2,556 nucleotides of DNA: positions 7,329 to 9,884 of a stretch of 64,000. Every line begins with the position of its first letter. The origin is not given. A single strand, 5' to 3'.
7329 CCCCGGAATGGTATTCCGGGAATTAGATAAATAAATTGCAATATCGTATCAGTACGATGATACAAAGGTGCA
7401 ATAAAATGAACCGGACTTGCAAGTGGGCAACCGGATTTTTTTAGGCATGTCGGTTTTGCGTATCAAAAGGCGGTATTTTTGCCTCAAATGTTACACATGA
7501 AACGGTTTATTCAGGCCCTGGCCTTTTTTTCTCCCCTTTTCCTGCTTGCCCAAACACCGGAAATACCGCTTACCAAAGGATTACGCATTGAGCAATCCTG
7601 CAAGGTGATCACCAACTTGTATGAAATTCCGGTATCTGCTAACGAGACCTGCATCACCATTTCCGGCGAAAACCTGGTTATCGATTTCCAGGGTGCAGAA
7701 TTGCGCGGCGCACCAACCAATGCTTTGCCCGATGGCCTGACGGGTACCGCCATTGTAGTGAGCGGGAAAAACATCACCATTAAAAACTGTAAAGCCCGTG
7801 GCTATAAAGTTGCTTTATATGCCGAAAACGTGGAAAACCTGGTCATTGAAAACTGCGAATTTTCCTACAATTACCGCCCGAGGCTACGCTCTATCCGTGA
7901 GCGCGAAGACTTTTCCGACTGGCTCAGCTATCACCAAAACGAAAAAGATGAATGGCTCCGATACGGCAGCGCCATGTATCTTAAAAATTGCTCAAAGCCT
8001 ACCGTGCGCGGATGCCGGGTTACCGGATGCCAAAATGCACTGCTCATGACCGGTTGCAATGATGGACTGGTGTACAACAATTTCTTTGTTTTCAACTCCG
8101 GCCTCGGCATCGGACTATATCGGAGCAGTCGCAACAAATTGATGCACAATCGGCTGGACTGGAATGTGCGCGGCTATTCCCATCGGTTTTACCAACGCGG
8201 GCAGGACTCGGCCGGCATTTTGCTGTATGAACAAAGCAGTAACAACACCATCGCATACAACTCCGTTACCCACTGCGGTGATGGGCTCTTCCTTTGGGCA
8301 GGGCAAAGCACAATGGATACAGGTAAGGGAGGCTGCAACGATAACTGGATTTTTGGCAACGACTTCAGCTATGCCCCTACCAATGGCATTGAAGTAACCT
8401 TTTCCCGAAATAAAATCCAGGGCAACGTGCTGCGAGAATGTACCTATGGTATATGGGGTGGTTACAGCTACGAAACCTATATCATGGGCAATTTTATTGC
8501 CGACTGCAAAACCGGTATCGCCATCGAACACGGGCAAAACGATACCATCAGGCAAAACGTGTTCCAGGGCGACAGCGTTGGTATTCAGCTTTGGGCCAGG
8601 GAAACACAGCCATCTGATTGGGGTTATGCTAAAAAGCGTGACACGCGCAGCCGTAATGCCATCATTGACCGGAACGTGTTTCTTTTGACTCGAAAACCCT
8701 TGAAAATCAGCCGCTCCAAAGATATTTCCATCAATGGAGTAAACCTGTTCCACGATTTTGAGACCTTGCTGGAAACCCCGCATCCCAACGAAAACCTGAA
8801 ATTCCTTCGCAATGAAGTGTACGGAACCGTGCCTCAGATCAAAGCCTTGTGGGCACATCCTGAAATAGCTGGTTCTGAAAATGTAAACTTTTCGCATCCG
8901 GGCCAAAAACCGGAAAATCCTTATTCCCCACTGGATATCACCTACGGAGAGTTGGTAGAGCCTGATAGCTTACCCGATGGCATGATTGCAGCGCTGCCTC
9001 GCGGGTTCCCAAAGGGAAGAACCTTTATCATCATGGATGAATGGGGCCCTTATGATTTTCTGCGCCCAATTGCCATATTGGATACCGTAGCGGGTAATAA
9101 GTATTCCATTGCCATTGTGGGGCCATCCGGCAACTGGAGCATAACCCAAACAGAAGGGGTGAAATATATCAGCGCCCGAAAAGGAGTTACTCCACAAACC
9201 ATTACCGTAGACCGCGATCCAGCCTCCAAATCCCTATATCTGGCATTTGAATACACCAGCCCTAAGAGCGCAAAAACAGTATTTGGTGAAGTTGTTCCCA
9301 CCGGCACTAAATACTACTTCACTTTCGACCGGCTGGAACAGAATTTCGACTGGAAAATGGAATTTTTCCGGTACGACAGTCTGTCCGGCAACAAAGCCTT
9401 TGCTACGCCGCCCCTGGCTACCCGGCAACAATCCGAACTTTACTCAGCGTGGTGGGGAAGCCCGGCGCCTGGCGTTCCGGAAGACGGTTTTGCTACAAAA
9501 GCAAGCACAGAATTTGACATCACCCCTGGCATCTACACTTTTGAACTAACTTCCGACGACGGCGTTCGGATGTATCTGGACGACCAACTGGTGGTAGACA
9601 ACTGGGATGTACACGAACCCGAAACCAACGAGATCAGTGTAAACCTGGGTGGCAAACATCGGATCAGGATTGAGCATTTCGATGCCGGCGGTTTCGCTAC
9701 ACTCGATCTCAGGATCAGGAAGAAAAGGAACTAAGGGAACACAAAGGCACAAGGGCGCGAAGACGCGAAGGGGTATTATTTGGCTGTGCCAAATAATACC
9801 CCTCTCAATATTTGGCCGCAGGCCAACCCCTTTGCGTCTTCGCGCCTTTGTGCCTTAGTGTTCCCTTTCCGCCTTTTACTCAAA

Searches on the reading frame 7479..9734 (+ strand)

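Call 76: search_protein_families(library=pfam, proteins=[window:7479-9734:+], max_evalue=0.00001)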
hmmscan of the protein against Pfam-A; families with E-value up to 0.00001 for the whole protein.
window:7479-9734:+ (751 aa): 3 families
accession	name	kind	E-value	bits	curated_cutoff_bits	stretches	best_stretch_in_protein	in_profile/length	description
PF13229.12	Beta_helix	-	2.3e-31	109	25.9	3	91-229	2-137/158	Right handed beta helix region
PF05048.19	NosD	-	7.3e-25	88.1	23.6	2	164-296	61-169/212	Periplasmic copper-binding protein (NosD)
PF07691.17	PA14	-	1.2e-16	61.2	24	1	655-742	29-127/147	PA14 domain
